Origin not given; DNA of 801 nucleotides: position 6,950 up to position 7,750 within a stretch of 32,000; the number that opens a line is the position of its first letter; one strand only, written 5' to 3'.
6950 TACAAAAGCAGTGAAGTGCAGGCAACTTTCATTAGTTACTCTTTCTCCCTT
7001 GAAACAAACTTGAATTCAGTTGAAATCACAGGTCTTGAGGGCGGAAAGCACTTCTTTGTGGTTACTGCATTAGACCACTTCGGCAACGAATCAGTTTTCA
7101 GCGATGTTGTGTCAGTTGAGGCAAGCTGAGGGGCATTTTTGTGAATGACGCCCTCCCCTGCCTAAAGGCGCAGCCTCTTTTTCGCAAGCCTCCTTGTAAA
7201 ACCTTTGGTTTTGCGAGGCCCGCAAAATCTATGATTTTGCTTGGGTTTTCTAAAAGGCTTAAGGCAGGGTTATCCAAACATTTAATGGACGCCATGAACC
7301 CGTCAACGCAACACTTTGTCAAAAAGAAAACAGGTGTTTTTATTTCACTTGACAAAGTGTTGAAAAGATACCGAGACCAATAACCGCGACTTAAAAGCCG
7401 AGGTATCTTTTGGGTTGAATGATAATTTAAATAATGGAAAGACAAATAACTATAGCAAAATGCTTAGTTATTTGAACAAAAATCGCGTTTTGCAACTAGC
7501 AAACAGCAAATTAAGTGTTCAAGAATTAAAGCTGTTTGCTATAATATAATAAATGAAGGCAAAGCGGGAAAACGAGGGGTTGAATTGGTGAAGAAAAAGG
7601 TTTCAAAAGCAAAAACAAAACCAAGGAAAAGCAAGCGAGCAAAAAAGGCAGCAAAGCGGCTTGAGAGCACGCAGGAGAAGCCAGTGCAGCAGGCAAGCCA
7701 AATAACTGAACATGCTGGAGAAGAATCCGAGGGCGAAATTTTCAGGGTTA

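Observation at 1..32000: Window-scale hypothesis: a composite attachment island of two pilus motors, a KaiC-like active/pseudo pair and SHOCT-like-tailed adhesins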

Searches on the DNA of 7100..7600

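Call 64: search_rna_families(source=window, start=7100, end=7600, threshold=evalue, max_evalue=1)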
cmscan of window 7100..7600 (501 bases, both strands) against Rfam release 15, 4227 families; matches with E-value up to 1: 1.
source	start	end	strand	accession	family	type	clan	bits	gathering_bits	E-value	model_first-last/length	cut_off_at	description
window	7281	7383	-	RF04051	mir-8517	Gene; miRNA;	-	17.6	70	0.85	1-108/108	no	mir-8517 microRNA precursor family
